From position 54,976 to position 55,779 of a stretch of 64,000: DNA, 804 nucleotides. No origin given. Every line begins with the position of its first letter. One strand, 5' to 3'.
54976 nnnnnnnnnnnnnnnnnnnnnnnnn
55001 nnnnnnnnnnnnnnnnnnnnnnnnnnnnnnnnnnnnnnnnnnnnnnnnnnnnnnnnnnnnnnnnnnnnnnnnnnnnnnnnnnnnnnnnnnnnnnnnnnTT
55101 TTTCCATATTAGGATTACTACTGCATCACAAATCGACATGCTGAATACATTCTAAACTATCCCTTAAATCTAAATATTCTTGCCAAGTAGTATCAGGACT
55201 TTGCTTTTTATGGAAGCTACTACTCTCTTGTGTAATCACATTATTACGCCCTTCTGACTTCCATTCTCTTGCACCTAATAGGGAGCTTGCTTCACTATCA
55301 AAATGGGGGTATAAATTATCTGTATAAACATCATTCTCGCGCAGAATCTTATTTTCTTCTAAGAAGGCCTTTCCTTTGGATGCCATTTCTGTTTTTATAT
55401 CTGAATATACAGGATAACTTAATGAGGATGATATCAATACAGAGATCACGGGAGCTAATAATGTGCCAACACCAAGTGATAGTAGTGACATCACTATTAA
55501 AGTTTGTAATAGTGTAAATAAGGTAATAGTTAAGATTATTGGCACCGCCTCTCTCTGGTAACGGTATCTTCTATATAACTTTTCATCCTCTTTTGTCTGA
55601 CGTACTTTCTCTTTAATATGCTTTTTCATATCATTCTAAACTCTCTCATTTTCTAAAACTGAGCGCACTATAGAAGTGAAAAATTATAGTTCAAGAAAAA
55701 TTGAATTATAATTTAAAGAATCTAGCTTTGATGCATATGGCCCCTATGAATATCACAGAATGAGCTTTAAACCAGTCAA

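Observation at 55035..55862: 700-bp insertion bounded by a duplicated rnhB 3' end, carrying one Inc-like membrane protein gene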

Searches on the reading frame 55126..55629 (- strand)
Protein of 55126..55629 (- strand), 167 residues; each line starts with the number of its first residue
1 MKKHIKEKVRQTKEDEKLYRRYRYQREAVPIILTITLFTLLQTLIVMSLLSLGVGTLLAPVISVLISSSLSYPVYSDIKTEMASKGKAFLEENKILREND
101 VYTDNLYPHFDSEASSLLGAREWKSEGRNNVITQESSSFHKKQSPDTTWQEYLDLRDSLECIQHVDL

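Call 5: search_protein_families(library=pfam, proteins=[window:55126-55629:-], max_evalue=0.1)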
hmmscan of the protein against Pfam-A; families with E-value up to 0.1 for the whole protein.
window:55126-55629:- (167 aa): 3 families
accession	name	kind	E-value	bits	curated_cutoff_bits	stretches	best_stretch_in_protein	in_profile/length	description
PF14012.11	DUF4229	-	0.0054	17.2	27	1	35-85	12-60/68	Protein of unknown function (DUF4229)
PF08566.15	Pam17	-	0.014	15.7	25.4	0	134-164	6-36/165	Mitochondrial import protein Pam17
PF12747.12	DdrB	-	0.072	13.3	25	0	85-144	29-85/132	DdrB-like protein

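Call 10: find_encoding_contigs(protein=window:55126-55629:-, flank=6000, max_places=10)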
Protein window:55126-55629:- (167 aa): 4 contigs read that carry it; 3 places shown.
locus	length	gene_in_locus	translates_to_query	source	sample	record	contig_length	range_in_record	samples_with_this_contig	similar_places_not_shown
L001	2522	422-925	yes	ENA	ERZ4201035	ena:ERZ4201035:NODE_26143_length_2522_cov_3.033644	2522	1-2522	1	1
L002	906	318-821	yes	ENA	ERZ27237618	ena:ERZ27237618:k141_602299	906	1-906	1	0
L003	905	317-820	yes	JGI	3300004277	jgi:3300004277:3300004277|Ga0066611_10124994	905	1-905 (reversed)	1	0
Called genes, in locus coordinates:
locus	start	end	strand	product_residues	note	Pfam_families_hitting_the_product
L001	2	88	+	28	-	?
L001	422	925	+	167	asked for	-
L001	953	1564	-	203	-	PF01351:RNase_HII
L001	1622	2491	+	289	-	PF00691:OmpA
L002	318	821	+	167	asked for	-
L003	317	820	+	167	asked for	-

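Call 12: find_homologous_proteins(query=window:55126-55629:-, max_evalue=0.01)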
Query window:55126-55629:- (167 aa): 1 proteins with E <= 0.01 among 86 candidates.
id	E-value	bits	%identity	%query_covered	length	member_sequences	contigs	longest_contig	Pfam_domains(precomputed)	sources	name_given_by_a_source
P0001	7.7e-103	359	100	100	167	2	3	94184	-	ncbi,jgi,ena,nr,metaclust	ncbi:MAG: hypothetical protein HON23_01895 [Rickettsiales bacterium]|nr:hypothetical protein [Ricket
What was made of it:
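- The source is labelled a Rickettsiales MAG (call 12).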

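Call 30: list_cluster_members(proteins=[P0001, P0002])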
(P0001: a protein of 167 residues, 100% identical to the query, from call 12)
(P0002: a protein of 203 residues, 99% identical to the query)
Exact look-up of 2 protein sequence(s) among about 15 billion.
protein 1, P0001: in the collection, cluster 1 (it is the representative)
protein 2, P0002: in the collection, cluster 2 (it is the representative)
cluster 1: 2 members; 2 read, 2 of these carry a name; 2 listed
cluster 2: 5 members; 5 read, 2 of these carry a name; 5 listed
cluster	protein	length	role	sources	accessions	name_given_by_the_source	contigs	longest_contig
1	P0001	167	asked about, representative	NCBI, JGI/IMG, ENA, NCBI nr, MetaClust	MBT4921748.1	MAG: hypothetical protein HON23_01895 [Rickettsiales bacterium] | hypothetical protein [Rickettsiales bacterium] | \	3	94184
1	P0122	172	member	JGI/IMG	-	hypothetical protein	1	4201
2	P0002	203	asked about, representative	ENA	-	-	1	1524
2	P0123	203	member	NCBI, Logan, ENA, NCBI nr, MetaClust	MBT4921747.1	MAG: ribonuclease HII [Rickettsiales bacterium] | ribonuclease HII [Rickettsiales bacterium] | \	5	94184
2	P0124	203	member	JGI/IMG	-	ribonuclease HII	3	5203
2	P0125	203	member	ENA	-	-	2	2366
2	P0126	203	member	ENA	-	-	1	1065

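Call 32: find_encoding_contigs(protein=P0122, flank=6000)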
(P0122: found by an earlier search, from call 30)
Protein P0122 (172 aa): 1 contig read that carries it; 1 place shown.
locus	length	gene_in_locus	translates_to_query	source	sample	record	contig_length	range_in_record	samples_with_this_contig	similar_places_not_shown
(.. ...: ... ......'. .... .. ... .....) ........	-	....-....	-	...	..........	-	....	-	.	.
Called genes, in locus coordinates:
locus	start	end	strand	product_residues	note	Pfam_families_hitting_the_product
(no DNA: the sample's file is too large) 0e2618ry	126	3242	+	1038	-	PF04313:HSDR_N, PF00270:DEAD, PF04851:ResIII, PF18766:SWI2_SNF2, PF22679:T1R_D3-like, PF12008:EcoR124_C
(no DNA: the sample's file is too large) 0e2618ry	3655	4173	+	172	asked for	-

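Call 34: search_protein_representatives(protein=window:55126-55629:-)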
Query: 167 residues. Proteins with E-value up to 0.001 (for the whole library): 7; up to 1e-10: 2; up to 1e-30: 1. The best 7 are listed.
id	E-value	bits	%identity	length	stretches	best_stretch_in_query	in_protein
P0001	2.4e-103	358.8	100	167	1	1-167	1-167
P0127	3.6e-27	111.5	46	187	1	3-131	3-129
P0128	1.6e-07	47.7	31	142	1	4-113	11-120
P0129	1.3e-06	44.8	40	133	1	7-96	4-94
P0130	1.6e-04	37.9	26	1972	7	66-110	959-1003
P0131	1.7e-04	37.9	28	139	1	6-104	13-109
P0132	9.2e-04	35.5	36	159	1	8-99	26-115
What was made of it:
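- Tried and rejected: The word-indexed search found only the ORF itself (call 12), but full HMMER found five homologues (call 34).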

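Call 36: find_encoding_contigs(protein=P0127, flank=8000)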
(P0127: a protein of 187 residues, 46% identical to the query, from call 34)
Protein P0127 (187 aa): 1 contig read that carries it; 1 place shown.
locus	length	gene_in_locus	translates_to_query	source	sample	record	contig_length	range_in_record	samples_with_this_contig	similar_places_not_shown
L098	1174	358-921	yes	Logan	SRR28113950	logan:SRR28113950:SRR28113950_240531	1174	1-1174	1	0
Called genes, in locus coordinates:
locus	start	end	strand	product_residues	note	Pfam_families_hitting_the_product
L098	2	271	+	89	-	?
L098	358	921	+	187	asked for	-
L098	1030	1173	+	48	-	?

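Call 41: find_homologous_proteins(query=A3, max_evalue=0.001)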
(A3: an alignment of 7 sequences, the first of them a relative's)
Query A3 (7 sequences) (167 aa, profile of the alignment): 4 proteins with E <= 0.001 among 4202 candidates.
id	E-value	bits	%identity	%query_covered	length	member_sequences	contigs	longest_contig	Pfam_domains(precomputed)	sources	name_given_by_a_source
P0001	4.3e-57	210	100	100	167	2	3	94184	-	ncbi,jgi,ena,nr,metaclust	ncbi:MAG: hypothetical protein HON23_01895 [Rickettsiales bacterium]|nr:hypothetical protein [Ricket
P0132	1.0e-45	173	32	59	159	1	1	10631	-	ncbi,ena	-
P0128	2.1e-45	172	32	75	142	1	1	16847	-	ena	-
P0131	8.2e-45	170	29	54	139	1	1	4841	-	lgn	-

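Call 42: find_encoding_contigs(protein=P0128, flank=6000, max_places=3)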
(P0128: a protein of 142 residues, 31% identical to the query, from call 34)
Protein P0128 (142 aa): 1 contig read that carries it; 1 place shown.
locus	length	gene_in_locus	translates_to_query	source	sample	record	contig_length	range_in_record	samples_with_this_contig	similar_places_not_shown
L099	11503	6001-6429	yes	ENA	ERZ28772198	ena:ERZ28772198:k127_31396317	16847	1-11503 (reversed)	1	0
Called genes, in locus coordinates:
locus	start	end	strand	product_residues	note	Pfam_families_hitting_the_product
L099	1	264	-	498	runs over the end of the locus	PF04715:, PF00425:Chorismate_bind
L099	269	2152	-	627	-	PF13623:SurA_N_2, PF13624:SurA_N_3, PF13145:Rotamase_2, PF13616:Rotamase_3, PF00639:Rotamase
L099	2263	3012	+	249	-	PF00121:TIM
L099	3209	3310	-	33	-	-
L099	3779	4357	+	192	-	PF01227:GTP_cyclohydroI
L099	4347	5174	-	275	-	PF01063:Aminotran_4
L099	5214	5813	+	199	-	PF00081:Sod_Fe_N, PF02777:Sod_Fe_C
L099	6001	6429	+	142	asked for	-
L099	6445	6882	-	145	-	PF00075:RNase_H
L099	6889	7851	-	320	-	PF01633:Choline_kinase (weak), PF01636:APH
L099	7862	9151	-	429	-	PF00709:Adenylsucc_synt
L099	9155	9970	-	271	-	PF00510:COX3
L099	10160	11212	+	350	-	-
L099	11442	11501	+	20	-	?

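Call 43: find_encoding_contigs(protein=P0132, flank=6000, max_places=3)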
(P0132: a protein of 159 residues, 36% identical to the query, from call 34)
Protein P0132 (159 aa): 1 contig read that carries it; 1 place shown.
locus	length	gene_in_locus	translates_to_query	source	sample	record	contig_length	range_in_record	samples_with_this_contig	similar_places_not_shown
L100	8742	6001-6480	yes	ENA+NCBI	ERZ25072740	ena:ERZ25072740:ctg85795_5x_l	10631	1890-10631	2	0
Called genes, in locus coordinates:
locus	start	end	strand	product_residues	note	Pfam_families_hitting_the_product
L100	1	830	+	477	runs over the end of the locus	PF00483:NTP_transferase, PF12804:NTP_transf_3, PF02348:CTP_transf_3, PF25084:LbH_EIF2B, PF00132:Hexapep, PF25087:GMPPB_C, PF00132:Hexapep, PF14602:Hexapep_2, +1 more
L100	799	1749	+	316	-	PF02401:LYTB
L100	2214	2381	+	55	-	-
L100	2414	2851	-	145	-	PF00075:RNase_H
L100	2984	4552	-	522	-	PF00682:HMGL-like, PF22617:HCS_D2, PF08502:LeuA_dimer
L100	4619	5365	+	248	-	PF00459:Inositol_P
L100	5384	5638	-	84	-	PF03400:DDE_Tnp_IS1 (weak)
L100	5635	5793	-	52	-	-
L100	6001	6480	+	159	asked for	-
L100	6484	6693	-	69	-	-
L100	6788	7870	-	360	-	PF00675:Peptidase_M16, PF05193:Peptidase_M16_C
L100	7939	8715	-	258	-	PF01875:Memo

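Call 50: find_related_loci(query=window:55126-55629:-, collection=viral_contigs, flank=8000)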
Query window:55126-55629:- (167 aa) in viral_contigs; peptide patterns used: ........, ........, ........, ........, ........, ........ (x = any residue, [..] = any of these).
42 stretches matched a pattern, but none encodes a relative of the query by tblastn (E <= 1e-3).

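Call 56: search_protein_families(library=padloc, alignment_id=A3, max_evalue=0.1)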
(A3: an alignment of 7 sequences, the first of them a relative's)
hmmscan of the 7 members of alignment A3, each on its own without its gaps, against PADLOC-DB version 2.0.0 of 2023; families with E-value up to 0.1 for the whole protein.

A. member 1, P0001 (167 aa): 0 families

B. families by the number of members that match (of 7 scanned): 3 families
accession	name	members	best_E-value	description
PDLC02101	Cas6b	1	0.014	-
PDLC01605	Csx27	1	0.015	CAS-VI-B; associated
PDLC04428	PDC-M12B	1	0.029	-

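Call 57: search_protein_families(library=phrogs, alignment_id=A3, max_evalue=0.1)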
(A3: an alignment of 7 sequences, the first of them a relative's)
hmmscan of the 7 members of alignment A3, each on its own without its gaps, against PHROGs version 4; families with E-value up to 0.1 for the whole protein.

A. member 1, P0001 (167 aa): 0 families

B. families by the number of members that match (of 7 scanned): 4 families
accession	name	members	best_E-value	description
phrog_24829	-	1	0.012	-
phrog_9571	-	1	0.023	-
phrog_15519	-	1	0.045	-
phrog_20908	-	1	0.079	-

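Call 58: search_protein_families(library=ncbifam, alignment_id=A3, max_evalue=0.1)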
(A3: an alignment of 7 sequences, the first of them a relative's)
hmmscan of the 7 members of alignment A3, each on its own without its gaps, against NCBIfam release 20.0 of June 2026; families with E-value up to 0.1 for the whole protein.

A. member 1, P0001 (167 aa): 1 family
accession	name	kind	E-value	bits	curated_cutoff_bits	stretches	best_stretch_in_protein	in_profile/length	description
TIGR01597.1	PYST-B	paralog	0.057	12.9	175.5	1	15-79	180-244/256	Plasmodium yoelii subtelomeric family PYST-B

B. families by the number of members that match (of 7 scanned): 10 families
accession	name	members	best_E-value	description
TIGR01597.1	PYST-B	2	0.057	Plasmodium yoelii subtelomeric family PYST-B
TIGR00852.1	pts-Glc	1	0.0013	maltose/glucose-specific PTS transporter subunit IIC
TIGR02128.1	G6PI_arch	1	0.0043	bifunctional phosphoglucose/phosphomannose isomerase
NF000217.1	MATE_multi_FepA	1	0.0075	multidrug efflux MATE transporter FepA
NF008232.0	PRK10999.1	1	0.013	maltose ABC transporter permease MalF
TIGR00782.1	ccoP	1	0.015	cytochrome-c oxidase, cbb3-type subunit III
NF006754.0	PRK09274.1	1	0.027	fatty acid CoA ligase family protein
NF045786.1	OlefBLtnSynXan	1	0.027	olefin beta-lactone synthetase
NF009313.0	PRK12674.1-1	1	0.038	Na+/H+ antiporter subunit G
NF009314.0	PRK12674.1-2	1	0.042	Na+/H+ antiporter subunit G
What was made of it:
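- On Chlamydial Inc proteins: Pfam, PADLOC, PHROGs and NCBIfam gave nothing above threshold (calls 5, 56-58).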

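Call 59: predict_structure(alignment_id=A3)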
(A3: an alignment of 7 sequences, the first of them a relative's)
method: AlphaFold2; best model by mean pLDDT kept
length: 167 residues; sequences in the alignment: 7
mean_pLDDT: 65.8   pTM: 0.35
mean pLDDT of the five models: 65.8, 64.9, 64.3, 60.4, 59.4
residues with pLDDT >= 90: 2; 70-90: 85; 50-70: 34; < 50: 46
segments of 3 or more residues with pLDDT < 50: 107-146, 162-167
pLDDT, mean of each block of 10 residues (from residue 1): 74 78 76 86 89 87 85 80 74 63 50 45 42 40 44 56 44
secondary structure, 60 per line:
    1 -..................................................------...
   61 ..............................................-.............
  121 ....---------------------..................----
elements in order: H2-51 H58-106 H108-124 H146-163
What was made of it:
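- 55126..55629 (-): ORF167: a small two-pass membrane protein of an uncharacterised six-member family. The AlphaFold2 model is a helical hairpin, mean pLDDT 66 (call 59).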

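Call 62: search_protein_families(library=pfam, proteins=[L098:2-271:+, L098:1030-1173:+], max_evalue=0.01)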
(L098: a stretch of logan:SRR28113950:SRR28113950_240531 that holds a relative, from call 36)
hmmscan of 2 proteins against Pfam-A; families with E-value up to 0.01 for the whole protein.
L098:2-271:+ (89 aa): 0 families

L098:1030-1173:+ (48 aa): 0 families

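Call 65: fold_search(model_id=the predicted structure, library=pdb)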
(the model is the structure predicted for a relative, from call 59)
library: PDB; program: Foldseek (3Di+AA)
matches with E <= 10: 41; with E <= 0.001: 0
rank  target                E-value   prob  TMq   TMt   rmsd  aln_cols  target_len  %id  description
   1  9hzm_0                7.8e-01  0.10  0.20  0.19  30.1       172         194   16  235 A SynPspA H1-5 rod after incubation with EPL (released 2025-08-13)
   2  7abk                  1.1e+00  0.13  0.22  0.20  27.8       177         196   12  Helical structure of PspA (released 2021-08-04)
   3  3kph_A                1.7e+00  0.11  0.25  0.22  23.7       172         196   16  Crystal structure of Mycoplasma arthritidis-derived mitogen (released 2010-05-12)
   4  7o3w_A                1.8e+00  0.15  0.29  0.24  29.2       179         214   11  Structural basis for VIPP1 oligomerization and maintenance of thylakoid membrane integrity (released 2021-06-30)
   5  8cqo_A                1.8e+00  0.09  0.23  0.21  32.5       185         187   15  Crystal structure of Borrelia burgdorferi paralogous family 12 outer surface protein BBK01 (Se-Met data) (released 2024-03-13)
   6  8cqn_A                2.1e+00  0.08  0.23  0.21  32.6       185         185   16  Crystal structure of Borrelia burgdorferi paralogous family 12 outer surface protein BBK01 (released 2024-03-13)
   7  6qld_U                2.9e+00  0.08  0.19  0.19  24.4       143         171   12  Structure of inner kinetochore CCAN-Cenp-A complex (released 2019-10-02)
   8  8qfv                  3.4e+00  0.08  0.22  0.19  29.2       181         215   13  305A Vipp1 helical tubes in the presence of EPL (released 2024-09-11)
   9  3kph_B                3.7e+00  0.07  0.23  0.20  23.8       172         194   16  Crystal structure of Mycoplasma arthritidis-derived mitogen (released 2010-05-12)
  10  6vyk_A                3.9e+00  0.18  0.30  0.20  21.6       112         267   12  Cryo-EM structure of mechanosensitive channel MscS in PC-18:1 nanodiscs (released 2021-02-10)
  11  8gym_Z1               3.9e+00  0.14  0.28  0.41   7.7        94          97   15  Cryo-EM structure of Tetrahymena thermophila respiratory mega-complex MC IV2+(I+III2+II)2 (released 2023-06-14)
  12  8qbw                  3.9e+00  0.08  0.25  0.21  23.8       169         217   11  Cryo-EM structure of Vipp1-deltaH6_aa1-219 helical filament with lattice 3 (Vipp1-deltaH6_L3) (released 2024-09-11)
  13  9wqv_a                3.9e+00  0.07  0.19  0.27  15.7       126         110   12  Cryo-EM structure of LH1-RC from Rhodovulum sulfidophilum (released 2026-03-11)
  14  9ep0                  4.1e+00  0.28  0.24  0.13   3.3        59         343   17  Dolichyl phosphate mannose synthase in complex with donor (GDP-Man) and traces of acceptor (Dol55P) and product (Dol55P- (released 2025-10-01)
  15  6tz4_02               4.1e+00  0.05  0.20  0.20  27.5       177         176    8  CryoEM reconstruction of membrane-bound ESCRT-III filament composed of CHMP1B+IST1 (right-handed) (released 2020-04-08)
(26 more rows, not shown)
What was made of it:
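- On Chlamydial Inc proteins: Foldseek against the PDB gave a best E of 0.78 (call 65).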

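Call 71: find_encoding_contigs(protein=P0124, flank=5000, max_places=6)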
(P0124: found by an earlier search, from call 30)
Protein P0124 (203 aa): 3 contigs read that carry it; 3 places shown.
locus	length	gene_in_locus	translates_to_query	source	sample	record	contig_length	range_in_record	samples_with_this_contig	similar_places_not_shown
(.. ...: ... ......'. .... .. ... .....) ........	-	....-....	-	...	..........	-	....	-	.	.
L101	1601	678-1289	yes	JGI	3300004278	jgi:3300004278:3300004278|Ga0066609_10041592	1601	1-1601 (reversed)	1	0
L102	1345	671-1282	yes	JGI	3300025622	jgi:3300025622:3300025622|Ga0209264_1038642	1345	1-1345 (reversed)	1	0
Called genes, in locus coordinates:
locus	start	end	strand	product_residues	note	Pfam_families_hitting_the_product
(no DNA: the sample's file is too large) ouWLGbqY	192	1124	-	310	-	PF00120:Gln-synt_C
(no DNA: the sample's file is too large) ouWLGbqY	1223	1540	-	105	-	PF00085:Thioredoxin, PF13848:Thioredoxin_6 (faint), PF13098:Thioredoxin_2, PF13905:Thioredoxin_8 (faint)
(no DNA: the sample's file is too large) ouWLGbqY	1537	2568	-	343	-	PF00072:Response_reg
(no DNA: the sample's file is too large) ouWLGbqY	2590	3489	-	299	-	PF00512:HisKA, PF02518:HATPase_c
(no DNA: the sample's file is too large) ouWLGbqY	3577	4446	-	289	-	PF00691:OmpA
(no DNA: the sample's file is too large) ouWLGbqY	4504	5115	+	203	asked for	PF01351:RNase_HII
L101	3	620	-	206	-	?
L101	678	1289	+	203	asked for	PF01351:RNase_HII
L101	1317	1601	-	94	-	?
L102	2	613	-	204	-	?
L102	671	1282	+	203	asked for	PF01351:RNase_HII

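Call 76: search_dna_similar(query=window:55126-55629:-, collection=plasmids, mode=protein, max_evalue=0.01, max_rows=5)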
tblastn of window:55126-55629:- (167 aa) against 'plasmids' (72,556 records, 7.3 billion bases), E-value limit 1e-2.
No match.

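Call 77: search_dna_similar(query=window:55126-55629:-, collection=phages, mode=protein, max_evalue=0.01, max_rows=5)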
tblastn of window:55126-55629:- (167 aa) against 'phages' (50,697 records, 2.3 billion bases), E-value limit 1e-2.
No match.
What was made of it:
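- Tried and rejected: No hits in viral contigs, phage records or plasmid records (calls 50, 76, 77).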

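Call 79: find_encoding_contigs(protein=P0131, flank=5000, max_places=3)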
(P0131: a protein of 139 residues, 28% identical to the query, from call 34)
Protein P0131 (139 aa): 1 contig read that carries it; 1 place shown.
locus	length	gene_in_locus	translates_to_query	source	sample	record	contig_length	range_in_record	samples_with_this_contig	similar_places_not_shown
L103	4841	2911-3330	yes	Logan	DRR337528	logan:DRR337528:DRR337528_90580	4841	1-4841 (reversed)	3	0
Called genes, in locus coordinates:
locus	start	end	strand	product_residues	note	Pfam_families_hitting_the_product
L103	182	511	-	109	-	PF12840:HTH_20 (weak), PF01022:HTH_5 (faint)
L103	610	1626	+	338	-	PF12849:PBP_like_2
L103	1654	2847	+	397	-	PF07396:Porin_O_P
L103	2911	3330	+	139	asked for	-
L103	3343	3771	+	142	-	PF01451:LMWPc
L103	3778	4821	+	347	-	PF13593:SBF_like (weak), PF01758:SBF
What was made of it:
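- Closest known: Chlamydial Inc proteins. Different: Homologues sit in housekeeping or ars contexts (calls 5, 65, 42, 79).
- One homologue lies inside an ars/pst-type cluster and others lie among housekeeping genes (calls 42, 43, 79).
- Tried and rejected: One homologue is convergent with rnhA (call 42), but the others are not (calls 36, 43, 79).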
